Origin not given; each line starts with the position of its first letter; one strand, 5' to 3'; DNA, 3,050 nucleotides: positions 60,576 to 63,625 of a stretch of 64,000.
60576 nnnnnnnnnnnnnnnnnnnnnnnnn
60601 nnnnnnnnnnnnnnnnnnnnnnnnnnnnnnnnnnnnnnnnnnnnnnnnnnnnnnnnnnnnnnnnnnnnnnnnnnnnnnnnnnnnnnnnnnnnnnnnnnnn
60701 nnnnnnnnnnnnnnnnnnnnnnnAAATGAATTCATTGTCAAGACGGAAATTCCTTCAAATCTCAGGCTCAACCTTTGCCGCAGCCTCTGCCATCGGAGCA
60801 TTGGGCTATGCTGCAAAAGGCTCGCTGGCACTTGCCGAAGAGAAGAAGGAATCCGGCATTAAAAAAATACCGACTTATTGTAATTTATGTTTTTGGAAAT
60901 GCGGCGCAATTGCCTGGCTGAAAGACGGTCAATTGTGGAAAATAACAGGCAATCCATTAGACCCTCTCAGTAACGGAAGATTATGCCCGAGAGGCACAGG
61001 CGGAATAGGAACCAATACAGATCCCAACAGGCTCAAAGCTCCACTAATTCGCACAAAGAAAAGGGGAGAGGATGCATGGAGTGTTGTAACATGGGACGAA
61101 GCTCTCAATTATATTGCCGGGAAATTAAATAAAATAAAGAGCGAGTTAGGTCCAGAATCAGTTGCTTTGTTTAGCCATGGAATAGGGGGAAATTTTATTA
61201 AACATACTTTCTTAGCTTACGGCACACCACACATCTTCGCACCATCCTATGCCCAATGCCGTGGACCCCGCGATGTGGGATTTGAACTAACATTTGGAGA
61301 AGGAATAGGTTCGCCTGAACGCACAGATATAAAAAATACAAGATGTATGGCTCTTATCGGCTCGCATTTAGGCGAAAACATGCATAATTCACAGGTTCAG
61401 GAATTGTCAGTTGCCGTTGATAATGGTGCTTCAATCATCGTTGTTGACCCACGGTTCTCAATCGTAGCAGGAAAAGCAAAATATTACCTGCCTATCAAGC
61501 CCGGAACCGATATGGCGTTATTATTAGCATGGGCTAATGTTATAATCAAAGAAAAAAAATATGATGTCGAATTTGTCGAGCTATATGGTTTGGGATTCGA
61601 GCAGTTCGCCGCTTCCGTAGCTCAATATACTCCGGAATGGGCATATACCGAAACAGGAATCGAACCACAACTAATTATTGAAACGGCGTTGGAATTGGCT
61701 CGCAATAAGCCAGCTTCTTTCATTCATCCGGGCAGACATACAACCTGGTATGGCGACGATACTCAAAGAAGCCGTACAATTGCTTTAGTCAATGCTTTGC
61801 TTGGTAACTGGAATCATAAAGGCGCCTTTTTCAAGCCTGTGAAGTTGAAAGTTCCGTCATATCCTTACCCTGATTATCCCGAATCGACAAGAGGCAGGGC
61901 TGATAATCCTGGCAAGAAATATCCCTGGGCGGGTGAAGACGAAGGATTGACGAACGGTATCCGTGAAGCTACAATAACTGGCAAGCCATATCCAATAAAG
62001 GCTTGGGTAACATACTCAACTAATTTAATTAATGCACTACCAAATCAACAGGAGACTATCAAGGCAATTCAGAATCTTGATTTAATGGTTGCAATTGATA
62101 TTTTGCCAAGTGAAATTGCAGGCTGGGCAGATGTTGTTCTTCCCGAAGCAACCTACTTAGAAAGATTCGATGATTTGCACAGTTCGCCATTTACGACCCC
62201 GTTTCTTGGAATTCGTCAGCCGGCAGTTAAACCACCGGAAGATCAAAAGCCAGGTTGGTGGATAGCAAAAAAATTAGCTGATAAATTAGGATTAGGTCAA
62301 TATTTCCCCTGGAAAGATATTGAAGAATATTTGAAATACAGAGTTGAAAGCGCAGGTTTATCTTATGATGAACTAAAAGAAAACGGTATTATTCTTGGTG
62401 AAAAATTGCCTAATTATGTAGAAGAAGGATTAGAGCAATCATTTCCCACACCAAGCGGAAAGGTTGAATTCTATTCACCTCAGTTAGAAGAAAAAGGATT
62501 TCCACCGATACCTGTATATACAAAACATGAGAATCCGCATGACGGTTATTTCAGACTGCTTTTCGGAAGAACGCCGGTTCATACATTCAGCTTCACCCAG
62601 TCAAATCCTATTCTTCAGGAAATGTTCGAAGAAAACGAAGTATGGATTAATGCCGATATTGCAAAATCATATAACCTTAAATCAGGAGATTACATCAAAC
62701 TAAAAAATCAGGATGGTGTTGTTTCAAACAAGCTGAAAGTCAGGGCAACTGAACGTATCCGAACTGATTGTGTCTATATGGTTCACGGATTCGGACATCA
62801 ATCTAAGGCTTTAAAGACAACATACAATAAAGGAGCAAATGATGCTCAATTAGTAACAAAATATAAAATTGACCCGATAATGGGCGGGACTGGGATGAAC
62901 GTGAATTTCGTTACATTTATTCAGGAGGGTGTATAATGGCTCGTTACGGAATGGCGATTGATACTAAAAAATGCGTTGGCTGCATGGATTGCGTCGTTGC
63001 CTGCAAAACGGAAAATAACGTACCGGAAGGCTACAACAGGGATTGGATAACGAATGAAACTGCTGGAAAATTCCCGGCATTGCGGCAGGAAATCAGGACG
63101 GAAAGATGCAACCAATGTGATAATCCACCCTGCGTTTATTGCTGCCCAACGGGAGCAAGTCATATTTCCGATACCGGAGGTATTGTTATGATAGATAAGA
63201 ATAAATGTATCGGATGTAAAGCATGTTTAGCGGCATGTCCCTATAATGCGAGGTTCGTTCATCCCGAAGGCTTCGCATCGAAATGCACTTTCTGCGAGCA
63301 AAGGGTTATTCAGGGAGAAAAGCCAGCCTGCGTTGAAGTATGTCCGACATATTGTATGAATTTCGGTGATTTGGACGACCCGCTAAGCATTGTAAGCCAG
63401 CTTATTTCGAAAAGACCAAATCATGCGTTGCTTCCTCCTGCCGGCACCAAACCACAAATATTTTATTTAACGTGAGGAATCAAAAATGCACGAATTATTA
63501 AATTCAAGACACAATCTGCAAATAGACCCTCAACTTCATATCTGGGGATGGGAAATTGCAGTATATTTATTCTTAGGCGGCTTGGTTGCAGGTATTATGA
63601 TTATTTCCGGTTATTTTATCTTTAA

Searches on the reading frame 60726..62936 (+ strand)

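Call 31: search_protein_families(library=pfam, proteins=[window:60726-62936:+], max_evalue=0.0001)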
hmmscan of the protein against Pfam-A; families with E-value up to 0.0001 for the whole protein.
window:60726-62936:+ (736 aa): 3 families
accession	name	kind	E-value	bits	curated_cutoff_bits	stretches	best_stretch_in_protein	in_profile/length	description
PF00384.28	Molybdopterin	-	4.1e-38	131.8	24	1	102-519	1-352/353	Molybdopterin oxidoreductase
PF01568.27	Molydop_binding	-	4.1e-13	49.8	26.8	1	609-725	1-107/110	Molydopterin dinucleotide binding domain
PF04879.21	Molybdop_Fe4S4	-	3.1e-08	33.9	22.7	1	46-93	2-49/55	Molybdopterin oxidoreductase Fe4S4 domain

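Call 84: search_protein_families(library=ncbifam, proteins=[window:60726-62936:+], max_evalue=0.001)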
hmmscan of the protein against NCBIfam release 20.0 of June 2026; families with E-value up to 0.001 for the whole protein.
window:60726-62936:+ (736 aa): 26 families (the best 25 are shown)
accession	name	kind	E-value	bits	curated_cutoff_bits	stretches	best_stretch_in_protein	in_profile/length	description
NF012032.0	PRK15488.1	equivalog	3e-154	514.9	694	1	3-719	2-745/759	thiosulfate reductase PhsA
TIGR01591.1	Fdh-alpha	equivalog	2e-71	241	666.25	2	50-371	1-320/672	formate dehydrogenase subunit alpha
TIGR02166.1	dmsA_ynfE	subfamily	7.2e-63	212.8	777.7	1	4-729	1-789/794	DMSO/selenate family reductase complex A subunit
NF047855.1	AssmNtatRedNasC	equivalog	2.5e-49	168.2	1100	2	40-329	13-304/708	assimilatory nitrate reductase catalytic subunit NasC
TIGR03479.1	DMSO_red_II_alp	subfamily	4.2e-46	157.5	984.75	3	49-284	60-303/913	molybdopterin-dependent oxidoreductase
NF041783.2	mnquin_red_QrcB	equivalog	1.2e-43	149.3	440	2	45-368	50-365/695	menaquinone reductase molybdopterin-binding-like subunit QrcB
NF041884.1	selenate_YnfF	exception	4e-42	144.1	1650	1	4-730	1-794/798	selenate/tellurate reductase subunit YnfF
NF041885.1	selenate_YnfE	exception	1.8e-39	135.2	1675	1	4-729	3-800/805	selenate/tellurate reductase subunit YnfE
TIGR01553.1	formate-DH-alph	equivalog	9.4e-38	129.6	814.2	3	4-136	2-138/1009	formate dehydrogenase-N subunit alpha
NF041714.1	arsenate_red_ArrA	equivalog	1.7e-37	129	1600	2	5-296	4-304/848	arsenate respiratory reductase molybdopterin-containing subunit ArrA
NF011566.1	PRK14990.1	exception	8.7e-32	110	1600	1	57-727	69-807/814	dimethylsulfoxide reductase subunit A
NF010055.0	PRK13532.1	equivalog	9e-28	97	904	2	3-286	2-289/830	nitrate reductase catalytic subunit NapA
TIGR00509.1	bisC_fam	subfamily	3.2e-27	95.1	1017.55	3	228-329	198-306/772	molybdopterin guanine dinucleotide-containing S/N-oxide reductase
NF041513.1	formate_DH_Act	exception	1.5e-24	85.9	1400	1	46-287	41-294/1067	formate dehydrogenase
TIGR01706.1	NAPA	equivalog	7.9e-24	84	930.55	1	4-286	2-289/830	periplasmic nitrate reductase subunit alpha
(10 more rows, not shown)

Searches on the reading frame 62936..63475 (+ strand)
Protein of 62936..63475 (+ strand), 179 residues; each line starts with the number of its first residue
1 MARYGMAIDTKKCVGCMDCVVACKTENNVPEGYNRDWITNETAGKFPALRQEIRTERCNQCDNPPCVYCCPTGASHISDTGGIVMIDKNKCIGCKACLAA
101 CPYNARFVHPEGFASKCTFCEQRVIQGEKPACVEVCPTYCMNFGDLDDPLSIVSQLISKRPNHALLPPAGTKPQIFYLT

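Call 84: search_protein_families(library=ncbifam, proteins=[window:62936-63475:+], max_evalue=0.001)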
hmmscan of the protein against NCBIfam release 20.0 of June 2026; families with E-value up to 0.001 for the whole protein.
window:62936-63475:+ (179 aa): 42 families (the best 25 are shown)
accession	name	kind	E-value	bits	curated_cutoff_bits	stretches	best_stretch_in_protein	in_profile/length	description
TIGR03149.1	cyt_nit_nrfC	equivalog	1.6e-52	178.1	377.6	1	2-177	37-215/225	cytochrome c nitrite reductase Fe-S protein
NF045797.1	DsrO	equivalog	2.9e-47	161.1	200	1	2-178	42-234/235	sulfate reduction electron transfer complex DsrMKJOP subunit DsrO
NF041715.1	arsenate_red_ArrB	equivalog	3.1e-46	157.8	450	2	3-105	2-103/233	arsenate respiratory reductase iron-sulfur subunit ArrB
NF011569.0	PRK14993.1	equivalog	5.1e-42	144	416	1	2-178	42-222/244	tetrathionate reductase subunit TtrB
TIGR02951.1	DMSO_dmsB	equivalog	3.7e-34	118.1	214.1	1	3-148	1-155/161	DMSO/selenate family reductase complex B subunit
NF041782.1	mnquin_red_QrcC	equivalog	1.5e-28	100.1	400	2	4-107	1-117/239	menaquinone reductase iron-sulfur cluster-binding subunit QrcC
TIGR03478.1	DMSO_red_II_bet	subfamily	4.9e-28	98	480.7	1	32-178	105-253/321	DMSO reductase family type II enzyme, iron-sulfur subunit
NF042979.1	EthbenzDh_ebdB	equivalog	5.5e-26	91.3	740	1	31-178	128-275/354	ethylbenzene dehydrogenase subunit beta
NF008134.0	PRK10882.1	equivalog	1.1e-24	87.1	263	1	56-164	111-226/329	hydrogenase 2 operon protein HybA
TIGR01582.1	FDH-beta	equivalog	3.1e-24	85.6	334.7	1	51-153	86-189/283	formate dehydrogenase subunit beta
NF038355.1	FDH3_beta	equivalog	1.9e-21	76.9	240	1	6-120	5-121/180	formate dehydrogenase FDH3 subunit beta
NF045715.1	sulf_resp_HmcB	equivalog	2.6e-21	76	420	1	4-163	37-215/307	sulfate respiration complex iron-sulfur protein HmcB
NF009451.0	PRK12809.1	equivalog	1.3e-17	63.3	1154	1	6-145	5-138/639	formate-dependent uric acid utilization protein YgfT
NF009408.0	PRK12769.1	equivalog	1.7e-16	59.5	1003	1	3-143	3-144/659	formate-dependent uric acid utilization protein AegA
NF007658.0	PRK10330.1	equivalog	4.7e-16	58.8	260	1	2-144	2-155/181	electron transport protein HydN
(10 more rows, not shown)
